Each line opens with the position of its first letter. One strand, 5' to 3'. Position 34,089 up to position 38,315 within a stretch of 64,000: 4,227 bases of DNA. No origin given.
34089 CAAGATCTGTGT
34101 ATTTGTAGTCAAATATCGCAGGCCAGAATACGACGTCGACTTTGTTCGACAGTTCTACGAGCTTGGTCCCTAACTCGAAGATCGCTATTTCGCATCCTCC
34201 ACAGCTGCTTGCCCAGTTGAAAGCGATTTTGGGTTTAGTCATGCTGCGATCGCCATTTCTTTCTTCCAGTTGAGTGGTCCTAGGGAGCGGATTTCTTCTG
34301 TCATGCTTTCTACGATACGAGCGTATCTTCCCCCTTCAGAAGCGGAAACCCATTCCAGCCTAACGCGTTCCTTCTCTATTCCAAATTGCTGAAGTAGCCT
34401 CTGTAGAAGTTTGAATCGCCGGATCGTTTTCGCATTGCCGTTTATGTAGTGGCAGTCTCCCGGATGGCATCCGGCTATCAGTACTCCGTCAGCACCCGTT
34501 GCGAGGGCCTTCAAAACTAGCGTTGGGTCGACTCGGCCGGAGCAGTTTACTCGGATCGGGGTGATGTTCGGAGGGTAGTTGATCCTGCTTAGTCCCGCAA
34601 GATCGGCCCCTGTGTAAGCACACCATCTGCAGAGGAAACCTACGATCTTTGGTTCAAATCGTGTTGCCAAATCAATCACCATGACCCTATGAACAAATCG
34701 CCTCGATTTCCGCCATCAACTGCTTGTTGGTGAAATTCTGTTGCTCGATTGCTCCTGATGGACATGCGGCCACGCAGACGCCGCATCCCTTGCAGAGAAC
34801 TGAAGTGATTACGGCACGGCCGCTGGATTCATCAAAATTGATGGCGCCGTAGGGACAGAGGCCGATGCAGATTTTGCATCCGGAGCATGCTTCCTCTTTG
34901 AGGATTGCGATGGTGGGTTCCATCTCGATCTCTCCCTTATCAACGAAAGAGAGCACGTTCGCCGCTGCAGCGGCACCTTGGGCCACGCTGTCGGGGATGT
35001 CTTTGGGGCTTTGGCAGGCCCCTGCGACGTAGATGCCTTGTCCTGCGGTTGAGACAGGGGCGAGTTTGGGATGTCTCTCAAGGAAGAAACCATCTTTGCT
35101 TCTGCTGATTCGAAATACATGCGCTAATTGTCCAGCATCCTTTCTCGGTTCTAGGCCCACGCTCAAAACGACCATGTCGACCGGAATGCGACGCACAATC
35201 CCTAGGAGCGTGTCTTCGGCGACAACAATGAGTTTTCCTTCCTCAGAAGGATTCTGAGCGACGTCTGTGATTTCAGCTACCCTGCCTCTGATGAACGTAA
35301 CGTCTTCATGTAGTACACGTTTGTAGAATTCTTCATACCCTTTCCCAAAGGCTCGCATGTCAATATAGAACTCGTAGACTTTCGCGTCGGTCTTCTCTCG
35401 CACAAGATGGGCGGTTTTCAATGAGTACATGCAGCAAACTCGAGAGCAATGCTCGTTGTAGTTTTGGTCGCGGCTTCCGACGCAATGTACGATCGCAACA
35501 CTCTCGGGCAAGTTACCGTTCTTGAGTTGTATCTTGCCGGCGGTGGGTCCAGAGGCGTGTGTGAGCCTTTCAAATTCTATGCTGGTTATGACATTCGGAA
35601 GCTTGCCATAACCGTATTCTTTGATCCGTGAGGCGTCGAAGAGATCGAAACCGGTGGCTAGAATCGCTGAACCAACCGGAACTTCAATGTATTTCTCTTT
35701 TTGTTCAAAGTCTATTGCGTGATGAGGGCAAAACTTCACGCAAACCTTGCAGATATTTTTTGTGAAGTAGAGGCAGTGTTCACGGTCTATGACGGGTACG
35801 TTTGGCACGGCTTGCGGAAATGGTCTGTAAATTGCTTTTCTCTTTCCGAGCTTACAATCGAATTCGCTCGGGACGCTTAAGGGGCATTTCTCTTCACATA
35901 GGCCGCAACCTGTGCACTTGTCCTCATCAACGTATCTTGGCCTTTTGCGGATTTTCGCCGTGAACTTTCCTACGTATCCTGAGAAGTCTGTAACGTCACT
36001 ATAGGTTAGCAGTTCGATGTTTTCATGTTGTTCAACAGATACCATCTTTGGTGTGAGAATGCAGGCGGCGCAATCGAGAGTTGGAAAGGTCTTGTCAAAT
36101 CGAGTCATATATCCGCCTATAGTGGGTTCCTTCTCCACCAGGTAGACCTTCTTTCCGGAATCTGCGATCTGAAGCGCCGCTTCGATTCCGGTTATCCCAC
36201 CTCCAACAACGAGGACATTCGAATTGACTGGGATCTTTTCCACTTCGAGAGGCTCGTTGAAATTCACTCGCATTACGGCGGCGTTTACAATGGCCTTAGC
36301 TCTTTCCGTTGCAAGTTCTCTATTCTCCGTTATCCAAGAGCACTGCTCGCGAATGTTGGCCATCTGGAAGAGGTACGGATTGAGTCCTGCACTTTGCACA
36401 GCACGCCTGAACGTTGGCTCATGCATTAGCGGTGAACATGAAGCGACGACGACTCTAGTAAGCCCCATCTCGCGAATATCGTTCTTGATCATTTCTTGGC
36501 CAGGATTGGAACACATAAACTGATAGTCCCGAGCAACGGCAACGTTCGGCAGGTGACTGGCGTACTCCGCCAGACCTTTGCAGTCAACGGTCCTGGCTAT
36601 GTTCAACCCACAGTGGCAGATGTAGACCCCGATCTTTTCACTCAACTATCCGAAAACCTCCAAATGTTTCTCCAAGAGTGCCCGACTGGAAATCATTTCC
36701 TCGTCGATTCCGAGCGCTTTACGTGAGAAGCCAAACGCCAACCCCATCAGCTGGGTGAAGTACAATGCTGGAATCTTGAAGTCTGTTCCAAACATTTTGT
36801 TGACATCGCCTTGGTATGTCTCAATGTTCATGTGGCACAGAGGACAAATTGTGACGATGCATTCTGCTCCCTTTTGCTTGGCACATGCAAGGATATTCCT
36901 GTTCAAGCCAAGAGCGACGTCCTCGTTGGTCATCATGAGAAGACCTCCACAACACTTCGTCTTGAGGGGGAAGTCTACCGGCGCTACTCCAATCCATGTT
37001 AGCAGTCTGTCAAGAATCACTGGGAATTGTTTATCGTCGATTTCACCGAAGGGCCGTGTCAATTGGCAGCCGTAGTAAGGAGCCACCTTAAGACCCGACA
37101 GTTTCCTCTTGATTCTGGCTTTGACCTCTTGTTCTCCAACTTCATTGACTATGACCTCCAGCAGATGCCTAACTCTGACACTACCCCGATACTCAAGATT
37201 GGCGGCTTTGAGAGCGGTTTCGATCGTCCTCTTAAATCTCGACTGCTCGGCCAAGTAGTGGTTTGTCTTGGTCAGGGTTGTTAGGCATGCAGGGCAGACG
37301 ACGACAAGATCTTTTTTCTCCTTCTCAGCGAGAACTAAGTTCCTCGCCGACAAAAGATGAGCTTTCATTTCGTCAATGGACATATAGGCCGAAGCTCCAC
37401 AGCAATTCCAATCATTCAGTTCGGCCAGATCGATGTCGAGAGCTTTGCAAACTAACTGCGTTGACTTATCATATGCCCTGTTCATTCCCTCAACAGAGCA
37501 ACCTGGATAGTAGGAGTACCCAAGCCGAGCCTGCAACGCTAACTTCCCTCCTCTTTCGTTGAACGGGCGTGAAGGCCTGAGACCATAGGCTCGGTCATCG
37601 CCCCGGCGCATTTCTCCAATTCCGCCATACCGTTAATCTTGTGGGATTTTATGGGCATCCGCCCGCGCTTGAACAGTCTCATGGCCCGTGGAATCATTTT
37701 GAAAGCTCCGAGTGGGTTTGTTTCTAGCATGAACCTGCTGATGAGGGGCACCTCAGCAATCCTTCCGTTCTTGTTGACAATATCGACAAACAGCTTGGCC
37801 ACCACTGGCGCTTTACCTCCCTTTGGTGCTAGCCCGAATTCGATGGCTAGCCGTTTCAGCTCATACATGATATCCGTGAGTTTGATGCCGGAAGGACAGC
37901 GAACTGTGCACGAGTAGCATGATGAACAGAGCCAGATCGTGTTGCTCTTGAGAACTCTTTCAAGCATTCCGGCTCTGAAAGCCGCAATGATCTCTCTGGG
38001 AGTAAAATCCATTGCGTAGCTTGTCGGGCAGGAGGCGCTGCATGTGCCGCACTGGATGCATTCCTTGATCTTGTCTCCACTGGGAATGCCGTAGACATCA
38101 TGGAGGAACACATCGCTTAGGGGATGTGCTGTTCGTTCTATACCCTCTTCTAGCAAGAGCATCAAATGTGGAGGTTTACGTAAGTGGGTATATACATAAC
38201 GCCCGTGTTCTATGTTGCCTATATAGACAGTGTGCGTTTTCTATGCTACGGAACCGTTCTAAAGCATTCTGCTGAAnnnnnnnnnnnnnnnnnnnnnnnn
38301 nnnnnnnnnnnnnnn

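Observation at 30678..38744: hdrCBA-mvhDGA cluster bracketed by two paralogous six-Cys proteins of unknown function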

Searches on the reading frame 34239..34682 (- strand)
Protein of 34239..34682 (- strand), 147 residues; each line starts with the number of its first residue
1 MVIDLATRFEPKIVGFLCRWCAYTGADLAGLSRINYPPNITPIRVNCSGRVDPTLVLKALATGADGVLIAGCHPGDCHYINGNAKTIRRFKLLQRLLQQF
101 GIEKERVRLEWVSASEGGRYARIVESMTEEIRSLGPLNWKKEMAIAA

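Call 4: search_protein_families(library=pfam, proteins=[window:34239-34682:-], max_evalue=0.1)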
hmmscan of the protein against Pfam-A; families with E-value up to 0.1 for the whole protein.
window:34239-34682:- (147 aa): 1 family
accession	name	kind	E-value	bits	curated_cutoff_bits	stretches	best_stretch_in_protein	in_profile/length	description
PF02662.21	FlpD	-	2.1e-53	180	22.3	1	13-135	1-123/123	Methyl-viologen-reducing hydrogenase, delta subunit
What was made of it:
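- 34239..34682 (-): mvhD. PF02662 FlpD, E 2e-53 (call 4).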

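Call 5: search_protein_families(library=ncbifam, proteins=[window:34239-34682:-], max_evalue=0.01)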
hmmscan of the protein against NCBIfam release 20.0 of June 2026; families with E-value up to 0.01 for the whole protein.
window:34239-34682:- (147 aa): 4 families
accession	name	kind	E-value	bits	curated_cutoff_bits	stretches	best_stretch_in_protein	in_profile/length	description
NF040770.1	hetero_SS_HdrA2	exception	1.2e-51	175.8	1100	1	9-137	646-774/777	CoB-CoM heterodisulfide reductase HdrA2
NF045873.1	F420_non_VhuD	exception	1e-35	122.7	215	1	10-138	1-129/132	F420-non-reducing hydrogenase iron-sulfur subunit VhuD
NF041891.1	hdrA_Methbact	equivalog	2e-11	42.9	1300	1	10-117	643-744/762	ferredoxin:CoB-CoM heterodisulfide reductase subunit HdrA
NF041778.1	hetero_SS_HdrA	equivalog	0.0017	16.2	1400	1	12-72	655-715/771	ferredoxin:CoB-CoM heterodisulfide reductase subunit HdrA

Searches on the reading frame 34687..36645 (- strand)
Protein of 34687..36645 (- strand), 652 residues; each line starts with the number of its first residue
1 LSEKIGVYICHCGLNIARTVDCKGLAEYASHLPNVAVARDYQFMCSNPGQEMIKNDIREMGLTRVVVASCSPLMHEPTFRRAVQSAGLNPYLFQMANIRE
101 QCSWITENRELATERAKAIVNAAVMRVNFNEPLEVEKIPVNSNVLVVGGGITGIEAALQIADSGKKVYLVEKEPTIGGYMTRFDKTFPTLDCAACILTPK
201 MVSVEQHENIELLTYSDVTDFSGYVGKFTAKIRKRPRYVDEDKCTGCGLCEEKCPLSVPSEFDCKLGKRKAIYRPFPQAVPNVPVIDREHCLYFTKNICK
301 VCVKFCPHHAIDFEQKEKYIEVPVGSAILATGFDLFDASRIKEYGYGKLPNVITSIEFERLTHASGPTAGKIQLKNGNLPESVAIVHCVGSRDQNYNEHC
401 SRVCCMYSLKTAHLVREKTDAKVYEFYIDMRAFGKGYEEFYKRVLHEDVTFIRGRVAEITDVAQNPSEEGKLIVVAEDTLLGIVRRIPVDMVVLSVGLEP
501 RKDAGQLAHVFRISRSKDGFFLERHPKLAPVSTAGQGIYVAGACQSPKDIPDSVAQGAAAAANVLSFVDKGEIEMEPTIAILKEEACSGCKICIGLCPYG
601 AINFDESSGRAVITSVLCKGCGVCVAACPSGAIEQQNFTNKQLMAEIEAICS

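Call 4: search_protein_families(library=pfam, proteins=[window:34687-36645:-], max_evalue=0.1)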
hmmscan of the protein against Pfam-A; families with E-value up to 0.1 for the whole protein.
window:34687-36645:- (652 aa): 27 families (the best 25 are shown)
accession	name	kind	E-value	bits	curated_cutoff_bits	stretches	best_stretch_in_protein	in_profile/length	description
PF00037.32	Fer4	-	5.8e-19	67.5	21.1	4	238-255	2-19/24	4Fe-4S binding domain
PF12838.12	Fer4_7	-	3.5e-15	56.6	27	3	587-632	2-52/52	4Fe-4S dicluster domain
PF07992.20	Pyr_redox_2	-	3.1e-13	50.3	26.1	2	132-177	135-178/291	Pyridine nucleotide-disulphide oxidoreductase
PF13237.11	Fer4_10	-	3.7e-13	49.6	25.5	2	582-629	4-53/53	4Fe-4S dicluster domain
PF13484.11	Fer4_16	-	4.2e-11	43.9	30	2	618-639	2-25/66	4Fe-4S double cluster binding domain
PF12831.13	FAD_oxidored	-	1.6e-10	41.3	27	1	144-182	2-40/416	FAD dependent oxidoreductase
PF14697.11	Fer4_21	-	3.7e-10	40.2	35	2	580-634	1-58/59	4Fe-4S dicluster domain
PF12797.12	Fer4_2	-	4.7e-09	36.1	24.5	2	237-255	3-21/22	4Fe-4S binding domain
PF13534.11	Fer4_17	-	6.1e-09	36.7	22.2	2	242-258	44-60/61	4Fe-4S dicluster domain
PF13187.11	Fer4_9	-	9.8e-09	35.5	27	2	586-633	1-52/52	4Fe-4S dicluster domain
PF12837.12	Fer4_6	-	1.6e-08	34.5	25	2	239-255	4-20/24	4Fe-4S binding domain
PF25160.1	LdpA_Fe-S-bd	-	1.2e-07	31.8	27.6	1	593-637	9-47/49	LdpA Fe-S cluster-binding domain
PF13450.12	NAD_binding_8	-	3e-07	31.1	21.9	1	146-198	1-53/68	NAD(P)-binding Rossmann-like domain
PF00890.30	FAD_binding_2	-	3.5e-06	26.9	20.4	1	144-178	2-36/414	FAD binding domain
PF00070.33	Pyr_redox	-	4e-06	27.7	22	1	143-177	1-35/82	Pyridine nucleotide-disulphide oxidoreductase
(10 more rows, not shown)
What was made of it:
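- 34687..36645 (-): hdrA-like FAD/Fe-S flavoprotein, the candidate electron-bifurcating subunit. Pfam in call 4.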

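Call 5: search_protein_families(library=ncbifam, proteins=[window:34687-36645:-], max_evalue=0.01)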
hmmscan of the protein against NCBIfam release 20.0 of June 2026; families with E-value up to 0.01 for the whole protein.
window:34687-36645:- (652 aa): 141 families (the best 25 are shown)
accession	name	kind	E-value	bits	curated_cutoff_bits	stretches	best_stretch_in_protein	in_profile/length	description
NF040770.1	hetero_SS_HdrA2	exception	8.8e-260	864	1100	1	4-650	1-640/777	CoB-CoM heterodisulfide reductase HdrA2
NF041778.1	hetero_SS_HdrA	equivalog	7.7e-192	639.1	1400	1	3-650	6-650/771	ferredoxin:CoB-CoM heterodisulfide reductase subunit HdrA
NF041891.1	hdrA_Methbact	equivalog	6.9e-176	586.7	1300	1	4-650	2-635/762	ferredoxin:CoB-CoM heterodisulfide reductase subunit HdrA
NF009410.0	PRK12771.1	subfamily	1.1e-16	60.6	516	2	139-180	136-177/566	NAD(P)-binding protein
TIGR01944.1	rnfB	subfamily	6.8e-16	58.4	68.7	1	570-641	98-168/190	RnfABCDGE type electron transport complex subunit B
NF038196.1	ferrodoxin_EFR1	subfamily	8.5e-15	55.4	75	2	584-641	183-237/242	EFR1 family ferrodoxin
NF040684.1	PorD_Arch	equivalog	7.5e-14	51.6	120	1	581-636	28-82/85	pyruvate synthase subunit PorD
TIGR02700.1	flavo_MJ0208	hypoth_equivalog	2.2e-13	50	251.35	1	568-636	132-197/234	dihydromethanopterin reductase (acceptor)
NF007202.0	PRK09623.1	equivalog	7.9e-13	48.6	166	1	578-634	44-99/105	3-methyl-2-oxobutanoate dehydrogenase subunit delta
TIGR02179.1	PorD_KorD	subfamily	1e-12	47.9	60.05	1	581-635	21-74/78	2-oxoacid:acceptor oxidoreductase, delta subunit, pyruvate/2-ketoisovalerate family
NF042909.1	FMH_DH_FwdF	exception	3.3e-12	46.2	375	2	581-635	253-313/336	tungsten-dependent formylmethanofuran dehydrogenase subunit FwdF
NF005504.0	PRK07118.1-3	equivalog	1.1e-11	44.7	437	2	583-644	217-276/293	Fe-S cluster domain-containing protein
NF003475.0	PRK05113.1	equivalog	1.2e-11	44.8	203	1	574-640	102-167/190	electron transport complex subunit RsxB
NF009945.0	PRK13409.1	equivalog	1.5e-11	43.7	469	2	601-638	34-71/592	ribosome biogenesis/translation initiation ATPase RLI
NF006221.0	PRK08348.1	subfamily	8.3e-11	41.7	124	1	584-636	43-95/136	NADH-plastoquinone oxidoreductase subunit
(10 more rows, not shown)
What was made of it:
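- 34687..36645 (-): NF040770 HdrA2 at 864 bits, below its cut-off of 1100 (call 5).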

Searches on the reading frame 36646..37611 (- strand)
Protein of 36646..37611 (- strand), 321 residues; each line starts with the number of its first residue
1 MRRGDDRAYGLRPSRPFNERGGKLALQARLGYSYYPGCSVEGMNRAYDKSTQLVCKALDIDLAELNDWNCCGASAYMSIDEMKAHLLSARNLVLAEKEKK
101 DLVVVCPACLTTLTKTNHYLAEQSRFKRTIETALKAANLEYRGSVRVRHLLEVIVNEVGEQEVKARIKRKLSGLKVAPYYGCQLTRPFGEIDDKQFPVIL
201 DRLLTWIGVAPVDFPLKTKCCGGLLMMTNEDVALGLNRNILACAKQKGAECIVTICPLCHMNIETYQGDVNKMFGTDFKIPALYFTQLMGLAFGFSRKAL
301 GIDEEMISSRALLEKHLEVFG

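Call 4: search_protein_families(library=pfam, proteins=[window:36646-37611:-], max_evalue=0.1)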
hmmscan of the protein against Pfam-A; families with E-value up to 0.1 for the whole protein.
window:36646-37611:- (321 aa): 2 families
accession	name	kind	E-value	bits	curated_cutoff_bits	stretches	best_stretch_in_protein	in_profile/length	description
PF02754.22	CCG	-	6.3e-26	90.7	20.6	2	176-263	1-84/85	Cysteine-rich domain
PF23107.1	Zf-C2H2_ZNF451_C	-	0.087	13.9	30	0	70-112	7-47/59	Two consecutive Zinc fingers C2H2 type, ZNF451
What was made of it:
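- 36646..37611 (-): hdrB-like subunit with two CCG domains. The real start is probably near 37536, since orthologs are 279-296 aa. PF02754 matches twice, E 6e-26 (call 4).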

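Call 5: search_protein_families(library=ncbifam, proteins=[window:36646-37611:-], max_evalue=0.01)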
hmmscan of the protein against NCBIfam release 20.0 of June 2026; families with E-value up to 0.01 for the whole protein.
window:36646-37611:- (321 aa): 8 families
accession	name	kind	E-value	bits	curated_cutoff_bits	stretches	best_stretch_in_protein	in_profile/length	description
TIGR03288.1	CoB_CoM_SS_B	equivalog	4.4e-65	219.8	345.15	1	32-315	2-289/290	CoB--CoM heterodisulfide reductase subunit B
NF042965.1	MFR_anch_SdhE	equivalog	2.7e-53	181.4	500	1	32-309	3-278/282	8-methylmenaquinol:fumarate reductase membrane anchor subunit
NF041780.1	hetero_SS_HdrB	equivalog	7.1e-29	101.1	450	1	38-314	12-303/304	ferredoxin:CoB-CoM heterodisulfide reductase subunit HdrB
NF045670.1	quin_L_LdhH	equivalog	2.1e-14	52.8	800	1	32-264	469-686/706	L-lactate dehydrogenase (quinone) large subunit LdhH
NF004898.0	PRK06259.1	equivalog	8.9e-08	31.2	385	1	32-265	264-465/488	fumarate reductase (CoM/CoB) subunit TfrB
NF045663.1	diclust_near_Sec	equivalog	2.3e-05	22.7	530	1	31-135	421-525/759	pyridine nucleotide-disulfide oxidoreductase/dicluster-binding protein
NF008434.0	PRK11274.1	equivalog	0.00012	21.2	333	1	36-264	174-389/409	glycolate oxidase subunit GlcF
NF008369.0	PRK11168.1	equivalog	0.00027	19.9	278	1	33-265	170-382/401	anaerobic glycerol-3-phosphate dehydrogenase subunit C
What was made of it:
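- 36646..37611 (-): TIGR03288 at 219.8 bits, below its cut-off (call 5).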

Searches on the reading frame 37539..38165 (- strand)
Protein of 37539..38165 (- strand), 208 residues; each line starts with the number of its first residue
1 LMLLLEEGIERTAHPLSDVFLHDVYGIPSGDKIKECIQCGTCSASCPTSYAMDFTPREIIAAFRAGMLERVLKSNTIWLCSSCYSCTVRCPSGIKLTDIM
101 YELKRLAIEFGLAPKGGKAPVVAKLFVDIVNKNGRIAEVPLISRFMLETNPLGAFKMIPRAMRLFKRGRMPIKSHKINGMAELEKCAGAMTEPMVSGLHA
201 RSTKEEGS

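Call 4: search_protein_families(library=pfam, proteins=[window:37539-38165:-], max_evalue=0.1)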
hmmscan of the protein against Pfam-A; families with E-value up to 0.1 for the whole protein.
window:37539-38165:- (208 aa): 14 families
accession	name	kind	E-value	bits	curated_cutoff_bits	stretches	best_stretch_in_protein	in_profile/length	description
PF13183.11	Fer4_8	-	1.2e-12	48.6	27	1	33-94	2-68/68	4Fe-4S dicluster domain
PF13534.11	Fer4_17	-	1.4e-11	45.2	22.2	1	35-94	1-60/61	4Fe-4S dicluster domain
PF13187.11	Fer4_9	-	4.2e-09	36.7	27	1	35-93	1-50/52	4Fe-4S dicluster domain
PF12838.12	Fer4_7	-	2.6e-07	31.4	27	1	36-94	2-52/52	4Fe-4S dicluster domain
PF13237.11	Fer4_10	-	1e-05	25.8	25.5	1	34-91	7-53/53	4Fe-4S dicluster domain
PF00037.32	Fer4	-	0.00069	19.8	21.1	1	35-48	7-20/24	4Fe-4S binding domain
PF12798.12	Fer4_3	-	0.0016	19.6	27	0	36-48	1-13/15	4Fe-4S binding domain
PF13746.11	Fer4_18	-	0.0055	17.3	27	0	31-49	56-74/114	4Fe-4S dicluster domain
PF12797.12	Fer4_2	-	0.006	16.9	24.5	1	36-48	10-22/22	4Fe-4S binding domain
PF13370.11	Fer4_13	-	0.025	15.7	24.5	1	35-53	5-23/58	4Fe-4S single cluster domain of Ferredoxin I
PF12800.12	Fer4_4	-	0.026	15.3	24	1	35-48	3-16/17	4Fe-4S binding domain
PF14697.11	Fer4_21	-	0.038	14.6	35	0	34-91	6-52/59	4Fe-4S dicluster domain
PF12837.12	Fer4_6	-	0.044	14.2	25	1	36-48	9-21/24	4Fe-4S binding domain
PF17179.9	Fer4_22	-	0.045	15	27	1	35-56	1-22/95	4Fe-4S dicluster domain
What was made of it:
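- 37539..38165 (-): hdrC-like 4Fe-4S dicluster subunit. Fer4_8 and Fer4_17 (call 4).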

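Call 5: search_protein_families(library=ncbifam, proteins=[window:37539-38165:-], max_evalue=0.01)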
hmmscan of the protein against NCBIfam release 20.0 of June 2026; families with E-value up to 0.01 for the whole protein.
window:37539-38165:- (208 aa): 27 families (the best 25 are shown)
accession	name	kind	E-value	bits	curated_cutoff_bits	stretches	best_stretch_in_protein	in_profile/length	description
TIGR03290.1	CoB_CoM_SS_C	equivalog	3.4e-24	85.5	160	1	33-115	1-83/144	CoB--CoM heterodisulfide reductase subunit C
NF038018.1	qmoC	equivalog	8.1e-19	68.3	300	1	29-110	13-94/360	quinone-interacting membrane-bound oxidoreductase complex subunit QmoC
NF041779.1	hetero_SS_HdrC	equivalog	1.3e-18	67.2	350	1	33-112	30-108/198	ferredoxin:CoB-CoM heterodisulfide reductase subunit HdrC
NF041890.1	hdrC_Methbact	equivalog_domain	1.4e-16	60.6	270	1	9-113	5-107/192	ferredoxin:CoB-CoM heterodisulfide reductase subunit HdrC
NF042952.1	MFR_FeS_SdhB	equivalog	5.2e-13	48.7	600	1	34-186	146-310/320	8-methylmenaquinol:fumarate reductase iron-sulfur subunit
NF009227.0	PRK12577.1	equivalog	3.8e-09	35.7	349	1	32-185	150-317/330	succinate dehydrogenase/fumarate reductase iron-sulfur subunit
NF004616.0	PRK05950.1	subfamily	1.5e-08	34.1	228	1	31-108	144-234/238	succinate dehydrogenase iron-sulfur subunit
NF008369.0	PRK11168.1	equivalog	2.1e-08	33.5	278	1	32-102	9-82/401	anaerobic glycerol-3-phosphate dehydrogenase subunit C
TIGR01945.1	rnfC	subfamily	4.7e-08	32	245.95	1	31-100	360-424/435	RnfABCDGE type electron transport complex subunit C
NF008434.0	PRK11274.1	equivalog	6.2e-07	28.7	333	1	33-195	22-185/409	glycolate oxidase subunit GlcF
TIGR03379.1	glycerol3P_GlpC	equivalog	1.5e-06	27.2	279.9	1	33-103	4-77/397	anaerobic glycerol-3-phosphate dehydrogenase subunit GlpC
NF004898.0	PRK06259.1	equivalog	3.4e-06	25.9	385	1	31-107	131-216/488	fumarate reductase (CoM/CoB) subunit TfrB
NF003454.1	PRK05035.1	equivalog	3.6e-06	25.7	345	1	27-98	360-426/556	electron transport complex subunit RsxC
TIGR00314.1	cdhA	equivalog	6.5e-06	24.2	781.3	1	32-102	397-461/784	CO dehydrogenase/acetyl-CoA synthase complex subunit alpha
TIGR00384.1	dhsB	subfamily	7.8e-06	25.5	88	1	31-100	137-218/222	succinate dehydrogenase and fumarate reductase iron-sulfur protein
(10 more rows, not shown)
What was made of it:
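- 37539..38165 (-): TIGR03290 at 85.5 bits, below its cut-off (call 5).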
